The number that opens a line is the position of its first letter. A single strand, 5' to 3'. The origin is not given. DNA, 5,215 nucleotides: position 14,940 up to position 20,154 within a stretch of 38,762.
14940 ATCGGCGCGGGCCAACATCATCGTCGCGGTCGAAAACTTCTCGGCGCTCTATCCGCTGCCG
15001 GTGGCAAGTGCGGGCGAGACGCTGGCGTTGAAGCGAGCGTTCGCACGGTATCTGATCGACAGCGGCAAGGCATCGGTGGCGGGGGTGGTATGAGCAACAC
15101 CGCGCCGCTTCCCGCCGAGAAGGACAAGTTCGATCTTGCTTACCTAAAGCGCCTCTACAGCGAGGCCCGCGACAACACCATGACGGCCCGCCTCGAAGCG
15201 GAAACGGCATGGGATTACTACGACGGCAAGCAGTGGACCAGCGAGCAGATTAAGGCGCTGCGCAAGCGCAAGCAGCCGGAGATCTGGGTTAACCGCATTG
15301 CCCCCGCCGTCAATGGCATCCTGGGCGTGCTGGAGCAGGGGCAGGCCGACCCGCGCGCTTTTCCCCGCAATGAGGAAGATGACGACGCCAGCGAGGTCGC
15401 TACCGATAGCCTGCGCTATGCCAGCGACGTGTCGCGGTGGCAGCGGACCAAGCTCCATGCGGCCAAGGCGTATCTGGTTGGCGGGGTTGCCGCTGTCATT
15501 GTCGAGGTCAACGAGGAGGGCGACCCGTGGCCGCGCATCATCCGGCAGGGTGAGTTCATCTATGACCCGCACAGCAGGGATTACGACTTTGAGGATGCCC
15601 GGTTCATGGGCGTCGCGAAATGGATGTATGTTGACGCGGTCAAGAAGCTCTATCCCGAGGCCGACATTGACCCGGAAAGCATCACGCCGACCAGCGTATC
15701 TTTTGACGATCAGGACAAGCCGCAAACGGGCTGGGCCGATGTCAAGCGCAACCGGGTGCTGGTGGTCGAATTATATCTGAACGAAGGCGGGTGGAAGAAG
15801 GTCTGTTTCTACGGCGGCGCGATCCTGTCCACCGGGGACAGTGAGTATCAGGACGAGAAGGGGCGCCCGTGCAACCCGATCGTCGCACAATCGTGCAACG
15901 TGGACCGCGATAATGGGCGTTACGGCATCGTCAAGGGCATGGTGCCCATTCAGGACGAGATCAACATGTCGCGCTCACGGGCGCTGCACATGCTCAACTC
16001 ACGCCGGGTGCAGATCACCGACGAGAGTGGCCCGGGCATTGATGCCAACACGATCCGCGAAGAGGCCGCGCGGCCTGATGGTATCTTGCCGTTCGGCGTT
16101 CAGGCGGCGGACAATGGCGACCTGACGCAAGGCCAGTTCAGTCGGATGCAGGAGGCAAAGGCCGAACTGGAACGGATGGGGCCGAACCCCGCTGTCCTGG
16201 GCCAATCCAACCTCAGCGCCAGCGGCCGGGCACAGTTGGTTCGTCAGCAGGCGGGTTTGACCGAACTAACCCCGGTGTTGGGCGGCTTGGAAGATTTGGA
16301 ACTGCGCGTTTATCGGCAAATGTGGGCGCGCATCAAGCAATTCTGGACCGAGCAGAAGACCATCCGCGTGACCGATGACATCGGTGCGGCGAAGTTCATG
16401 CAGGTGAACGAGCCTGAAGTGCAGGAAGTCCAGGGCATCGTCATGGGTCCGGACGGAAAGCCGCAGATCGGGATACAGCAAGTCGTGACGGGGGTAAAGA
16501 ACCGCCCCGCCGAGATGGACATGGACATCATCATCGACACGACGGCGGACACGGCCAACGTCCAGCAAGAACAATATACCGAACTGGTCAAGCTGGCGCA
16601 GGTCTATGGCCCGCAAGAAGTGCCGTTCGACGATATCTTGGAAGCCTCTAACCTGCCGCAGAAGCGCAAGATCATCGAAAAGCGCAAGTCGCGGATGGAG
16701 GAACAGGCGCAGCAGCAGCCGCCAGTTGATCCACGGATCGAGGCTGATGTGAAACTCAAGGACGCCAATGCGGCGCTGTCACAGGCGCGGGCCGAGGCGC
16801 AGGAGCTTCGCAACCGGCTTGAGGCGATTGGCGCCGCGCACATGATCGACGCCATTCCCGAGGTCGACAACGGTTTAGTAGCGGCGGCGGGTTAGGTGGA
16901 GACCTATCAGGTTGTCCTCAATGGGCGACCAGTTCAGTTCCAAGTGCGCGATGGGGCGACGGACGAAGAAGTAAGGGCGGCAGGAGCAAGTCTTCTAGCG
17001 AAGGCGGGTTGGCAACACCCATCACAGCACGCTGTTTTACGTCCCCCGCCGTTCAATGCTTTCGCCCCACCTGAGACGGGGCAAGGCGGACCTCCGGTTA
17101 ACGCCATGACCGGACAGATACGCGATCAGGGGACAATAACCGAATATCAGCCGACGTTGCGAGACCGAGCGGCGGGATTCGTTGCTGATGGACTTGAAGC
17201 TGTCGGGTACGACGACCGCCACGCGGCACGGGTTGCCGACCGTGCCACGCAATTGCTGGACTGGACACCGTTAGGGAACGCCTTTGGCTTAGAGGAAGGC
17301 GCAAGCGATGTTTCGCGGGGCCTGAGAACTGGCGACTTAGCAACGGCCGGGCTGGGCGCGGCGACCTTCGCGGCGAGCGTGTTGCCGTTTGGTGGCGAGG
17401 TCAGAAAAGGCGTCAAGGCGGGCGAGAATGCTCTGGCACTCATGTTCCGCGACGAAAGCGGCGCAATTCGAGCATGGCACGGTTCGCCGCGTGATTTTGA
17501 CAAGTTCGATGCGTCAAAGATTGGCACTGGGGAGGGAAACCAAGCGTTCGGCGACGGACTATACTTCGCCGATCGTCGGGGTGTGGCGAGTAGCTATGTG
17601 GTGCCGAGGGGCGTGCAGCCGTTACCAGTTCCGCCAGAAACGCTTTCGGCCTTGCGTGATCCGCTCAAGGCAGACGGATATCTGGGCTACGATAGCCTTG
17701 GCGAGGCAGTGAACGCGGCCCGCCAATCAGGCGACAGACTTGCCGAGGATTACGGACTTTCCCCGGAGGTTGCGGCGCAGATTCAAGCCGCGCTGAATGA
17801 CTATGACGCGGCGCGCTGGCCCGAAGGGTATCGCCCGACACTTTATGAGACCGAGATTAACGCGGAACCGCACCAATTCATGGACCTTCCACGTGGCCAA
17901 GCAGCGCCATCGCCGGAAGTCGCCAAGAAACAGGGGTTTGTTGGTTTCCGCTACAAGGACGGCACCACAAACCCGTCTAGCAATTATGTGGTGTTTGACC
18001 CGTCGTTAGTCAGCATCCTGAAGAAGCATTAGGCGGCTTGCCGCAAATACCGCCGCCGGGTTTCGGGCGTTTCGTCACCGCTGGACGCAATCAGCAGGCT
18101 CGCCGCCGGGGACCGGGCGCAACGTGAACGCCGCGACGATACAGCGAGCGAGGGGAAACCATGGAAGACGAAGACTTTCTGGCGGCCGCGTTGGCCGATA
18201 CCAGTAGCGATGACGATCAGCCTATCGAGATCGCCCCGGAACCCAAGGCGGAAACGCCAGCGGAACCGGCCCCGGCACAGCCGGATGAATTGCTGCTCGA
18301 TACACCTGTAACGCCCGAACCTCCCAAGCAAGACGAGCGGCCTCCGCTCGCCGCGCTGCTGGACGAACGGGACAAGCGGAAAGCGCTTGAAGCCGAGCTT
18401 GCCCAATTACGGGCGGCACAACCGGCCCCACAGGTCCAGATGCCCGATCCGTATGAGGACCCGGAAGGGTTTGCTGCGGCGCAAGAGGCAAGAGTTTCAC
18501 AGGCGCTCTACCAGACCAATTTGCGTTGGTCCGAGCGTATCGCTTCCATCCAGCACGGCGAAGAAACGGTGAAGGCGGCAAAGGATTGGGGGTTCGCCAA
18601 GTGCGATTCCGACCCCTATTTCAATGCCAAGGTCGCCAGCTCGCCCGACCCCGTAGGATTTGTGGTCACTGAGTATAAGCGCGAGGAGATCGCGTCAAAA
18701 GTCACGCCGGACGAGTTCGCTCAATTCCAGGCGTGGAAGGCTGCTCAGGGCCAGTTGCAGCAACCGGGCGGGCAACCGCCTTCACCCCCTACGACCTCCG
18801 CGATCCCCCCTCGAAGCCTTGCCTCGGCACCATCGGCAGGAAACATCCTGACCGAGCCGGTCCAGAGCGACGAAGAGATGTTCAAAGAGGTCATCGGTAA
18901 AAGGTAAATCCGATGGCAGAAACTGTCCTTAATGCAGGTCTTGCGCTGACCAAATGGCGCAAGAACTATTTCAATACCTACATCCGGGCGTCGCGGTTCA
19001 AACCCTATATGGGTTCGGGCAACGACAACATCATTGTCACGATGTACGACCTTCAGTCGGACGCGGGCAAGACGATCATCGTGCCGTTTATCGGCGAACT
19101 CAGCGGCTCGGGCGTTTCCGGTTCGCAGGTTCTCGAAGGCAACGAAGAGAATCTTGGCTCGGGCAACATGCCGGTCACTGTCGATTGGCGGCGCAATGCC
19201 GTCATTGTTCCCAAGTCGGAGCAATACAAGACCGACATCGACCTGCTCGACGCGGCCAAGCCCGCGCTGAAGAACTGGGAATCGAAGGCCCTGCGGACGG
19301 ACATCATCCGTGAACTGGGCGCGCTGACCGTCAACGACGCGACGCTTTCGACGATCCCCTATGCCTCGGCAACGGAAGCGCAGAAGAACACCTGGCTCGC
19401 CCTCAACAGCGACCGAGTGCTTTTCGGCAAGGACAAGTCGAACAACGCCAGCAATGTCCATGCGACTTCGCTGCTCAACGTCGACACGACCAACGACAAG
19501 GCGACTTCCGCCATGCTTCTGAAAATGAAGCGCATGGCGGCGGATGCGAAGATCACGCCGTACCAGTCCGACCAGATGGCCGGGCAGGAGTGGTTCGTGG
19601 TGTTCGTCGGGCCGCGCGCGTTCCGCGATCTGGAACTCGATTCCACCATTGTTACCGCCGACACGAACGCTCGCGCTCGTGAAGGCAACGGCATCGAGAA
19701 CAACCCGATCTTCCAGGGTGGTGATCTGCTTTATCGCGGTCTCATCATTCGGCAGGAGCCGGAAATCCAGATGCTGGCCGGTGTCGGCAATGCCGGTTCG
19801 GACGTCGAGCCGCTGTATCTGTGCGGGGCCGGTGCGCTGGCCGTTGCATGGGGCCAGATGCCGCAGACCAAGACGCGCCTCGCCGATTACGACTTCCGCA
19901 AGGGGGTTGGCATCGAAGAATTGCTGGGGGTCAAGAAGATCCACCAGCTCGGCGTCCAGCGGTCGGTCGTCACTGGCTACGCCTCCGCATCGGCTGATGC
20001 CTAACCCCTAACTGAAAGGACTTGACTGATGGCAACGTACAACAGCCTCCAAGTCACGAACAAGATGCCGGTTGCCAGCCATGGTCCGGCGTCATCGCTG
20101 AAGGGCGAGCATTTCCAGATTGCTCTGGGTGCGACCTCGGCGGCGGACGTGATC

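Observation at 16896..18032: ADP-ribosyltransferase-like protein encoded between portal and scaffold: candidate packaged/ejected effector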

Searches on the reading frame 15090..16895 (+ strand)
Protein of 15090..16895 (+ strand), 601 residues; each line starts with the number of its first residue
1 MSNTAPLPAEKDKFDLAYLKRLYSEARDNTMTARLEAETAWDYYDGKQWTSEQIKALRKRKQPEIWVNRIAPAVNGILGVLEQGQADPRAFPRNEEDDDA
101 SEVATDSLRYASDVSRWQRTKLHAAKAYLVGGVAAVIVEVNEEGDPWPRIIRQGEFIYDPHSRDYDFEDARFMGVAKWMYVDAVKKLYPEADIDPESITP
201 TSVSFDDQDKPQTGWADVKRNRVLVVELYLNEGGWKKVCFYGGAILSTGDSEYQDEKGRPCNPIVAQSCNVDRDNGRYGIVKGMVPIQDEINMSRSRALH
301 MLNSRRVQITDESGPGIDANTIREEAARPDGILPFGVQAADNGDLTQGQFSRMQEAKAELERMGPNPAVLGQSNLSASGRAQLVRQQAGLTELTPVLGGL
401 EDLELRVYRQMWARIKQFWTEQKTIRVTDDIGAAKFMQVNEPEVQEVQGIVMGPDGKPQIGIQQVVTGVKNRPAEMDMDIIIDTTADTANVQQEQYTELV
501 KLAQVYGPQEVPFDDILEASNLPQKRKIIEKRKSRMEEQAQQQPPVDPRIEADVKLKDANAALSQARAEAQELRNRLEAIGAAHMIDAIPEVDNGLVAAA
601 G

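Call 4: search_protein_families(library=pfam, proteins=[window:15090-16895:+], max_evalue=1)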
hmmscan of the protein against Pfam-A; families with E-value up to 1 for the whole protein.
window:15090-16895:+ (601 aa): 1 family
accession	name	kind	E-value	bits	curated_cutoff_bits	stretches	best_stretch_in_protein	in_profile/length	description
PF16510.12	P22_portal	-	1.3e-99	334.8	26.1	2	235-572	252-593/594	Phage P22-like portal protein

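Call 5: search_protein_families(library=phrogs, proteins=[window:15090-16895:+], max_evalue=0.1)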
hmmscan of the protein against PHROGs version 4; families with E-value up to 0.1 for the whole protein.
window:15090-16895:+ (601 aa): 5 families
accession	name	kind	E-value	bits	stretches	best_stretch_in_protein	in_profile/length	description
phrog_156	-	head and packaging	4.7e-79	267.6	1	14-577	10-613/681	portal protein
phrog_18470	-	head and packaging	9.9e-15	55.3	1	9-190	15-200/232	portal protein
phrog_32380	-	unknown function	6.5e-10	39.8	1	15-171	2-162/287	-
phrog_35363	-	unknown function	0.027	15.3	0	194-224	14-44/56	-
phrog_25797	-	unknown function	0.031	14.4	1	350-447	41-140/312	-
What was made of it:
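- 15090..16895 (+): Portal gene (context). PF16510 E 1.3e-99; phrog_156 (calls 4, 5).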

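Call 79: search_dna_similar(query=window:15090-16892:+, collection=phages, mode=protein, max_rows=15, max_evalue=1e-20)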
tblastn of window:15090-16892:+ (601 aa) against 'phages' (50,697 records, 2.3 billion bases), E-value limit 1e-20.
Records with a match: 8; places in all: 8; records where one place covers at least 80% of the query: 4.
Best place of each record, by identity: <60% 8.
By first word of the organism name: Pseudanabaena 3; Pseudoalteromonas 2; Caudoviricetes 2; Phage 1.
By host as written in the record: Pseudanabaena sp. 3; - 3; Pseudoalteromonas marina mano4 2.
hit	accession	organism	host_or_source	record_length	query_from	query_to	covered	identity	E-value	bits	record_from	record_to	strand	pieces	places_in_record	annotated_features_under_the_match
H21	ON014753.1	Pseudanabaena phage Pam1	Pseudanabaena sp.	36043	1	584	97%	42.4%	1e-127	419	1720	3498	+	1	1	portal protein | terminase large subunit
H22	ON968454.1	Pseudanabaena phage Pan3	Pseudanabaena sp.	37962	21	533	85%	38.6%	3e-92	317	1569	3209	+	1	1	portal protein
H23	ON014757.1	Pseudanabaena phage Pam5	Pseudanabaena sp.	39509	7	577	95%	34.5%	4e-78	276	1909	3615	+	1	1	portal protein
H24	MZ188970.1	Phage CBW1004C-Prop1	-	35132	19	533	86%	34.9%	4e-71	255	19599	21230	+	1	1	6-phosphogluconolactonase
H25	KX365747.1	Pseudoalteromonas phage PH1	Pseudoalteromonas marina mano4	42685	11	458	75%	23.4%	2e-21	105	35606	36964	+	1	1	putative TerL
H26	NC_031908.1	Pseudoalteromonas phage PH1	Pseudoalteromonas marina mano4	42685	11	458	75%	23.4%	2e-21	105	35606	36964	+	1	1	portal protein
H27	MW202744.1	Caudoviricetes sp.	Manatee Spring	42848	15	442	71%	24.1%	2e-21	105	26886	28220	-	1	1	putative terL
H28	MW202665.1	Caudoviricetes sp.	Manatee Spring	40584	15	444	72%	22.9%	1e-21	105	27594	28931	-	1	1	putative terL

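Call 80: get_annotated_region(hit=H21, flank=5000)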
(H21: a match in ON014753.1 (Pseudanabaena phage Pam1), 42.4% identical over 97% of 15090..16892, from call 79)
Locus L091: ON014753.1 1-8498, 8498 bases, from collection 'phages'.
description: Pseudanabaena phage Pam1, complete genome.
organism: Pseudanabaena phage Pam1 (NCBI taxid 2936517)
taxonomy: Viruses; Duplodnaviria; Heunggongvirae; Uroviricota; Caudoviricetes
host: Pseudanabaena sp.; source: water samples from the Lake Chaohu; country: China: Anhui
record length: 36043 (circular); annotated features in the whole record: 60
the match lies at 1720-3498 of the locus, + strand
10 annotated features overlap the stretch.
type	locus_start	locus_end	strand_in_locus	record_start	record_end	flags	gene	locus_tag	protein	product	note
CDS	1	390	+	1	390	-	-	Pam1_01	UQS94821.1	terminase small subunit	TerS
CDS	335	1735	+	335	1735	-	-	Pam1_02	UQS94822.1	terminase large subunit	TerL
CDS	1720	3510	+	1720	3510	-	-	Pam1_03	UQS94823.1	portal protein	Portal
CDS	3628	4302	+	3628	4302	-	-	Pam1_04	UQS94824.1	scaffolding protein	Scaffolding protein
CDS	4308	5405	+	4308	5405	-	-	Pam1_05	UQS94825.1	major capsid protein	Major capsid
CDS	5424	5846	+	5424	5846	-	-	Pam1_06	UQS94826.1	cement protein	Cement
CDS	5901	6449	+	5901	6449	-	-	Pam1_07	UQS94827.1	adaptor protein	Adaptor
CDS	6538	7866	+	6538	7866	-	-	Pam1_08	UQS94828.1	needle head protein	Needle head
CDS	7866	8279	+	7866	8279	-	-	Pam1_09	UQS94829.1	hypothetical protein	-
CDS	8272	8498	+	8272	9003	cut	-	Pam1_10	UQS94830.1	hypothetical protein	-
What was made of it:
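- Pam1 has portal followed directly by scaffold, with no gene between (call 80). The close relative Pam1 assembles without such a protein (call 80), so it is not a core structural part.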

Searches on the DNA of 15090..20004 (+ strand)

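Call 6: search_dna_similar(query=window:15090-20004:+, collection=phages, mode=near, max_rows=20)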
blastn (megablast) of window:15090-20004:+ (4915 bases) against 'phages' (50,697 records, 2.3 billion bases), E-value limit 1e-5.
No match.
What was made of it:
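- Tried and rejected: Near-identity DNA search of the portal-to-capsid block against phage genomes found no match (call 6).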

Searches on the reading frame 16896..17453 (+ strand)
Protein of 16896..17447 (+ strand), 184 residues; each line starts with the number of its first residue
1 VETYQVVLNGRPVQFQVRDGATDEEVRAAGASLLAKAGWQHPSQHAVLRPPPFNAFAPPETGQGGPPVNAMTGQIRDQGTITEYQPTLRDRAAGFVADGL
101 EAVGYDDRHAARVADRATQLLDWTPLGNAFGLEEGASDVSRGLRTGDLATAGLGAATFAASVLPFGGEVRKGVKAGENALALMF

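Call 95: find_homologous_proteins(query=window:16896-17447:+, max_evalue=0.001)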
Query window:16896-17447:+ (184 aa): 1 proteins with E <= 0.001 among 3493 candidates.
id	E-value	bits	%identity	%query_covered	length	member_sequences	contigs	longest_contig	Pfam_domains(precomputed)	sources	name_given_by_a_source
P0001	2.7e-64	235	100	62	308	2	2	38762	PF18760.8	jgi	jgi:hypothetical protein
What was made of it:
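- Tried and rejected: The search for the N-terminal module alone found only the protein itself (call 95).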

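Call 98: find_homologous_proteins(query=A5, max_evalue=0.001)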
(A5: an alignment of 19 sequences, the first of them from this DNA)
Query A5 (19 sequences) (186 aa, profile of the alignment): 5 proteins with E <= 0.001 among 8000 candidates.
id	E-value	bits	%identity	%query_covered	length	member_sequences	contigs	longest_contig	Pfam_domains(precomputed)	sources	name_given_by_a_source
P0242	5.7e-42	162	41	52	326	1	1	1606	PF18760.8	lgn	-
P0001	4.7e-35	139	100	62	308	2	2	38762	PF18760.8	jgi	jgi:hypothetical protein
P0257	2.4e-33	134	32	52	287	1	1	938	-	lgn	-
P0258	8.9e-23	99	42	33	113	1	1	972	-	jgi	jgi:hypothetical protein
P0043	1.3e-16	79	29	49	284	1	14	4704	PF18760.8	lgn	-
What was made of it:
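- Tried and rejected: The profile of 19 N-terminal modules recovered only 5 proteins (call 98).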
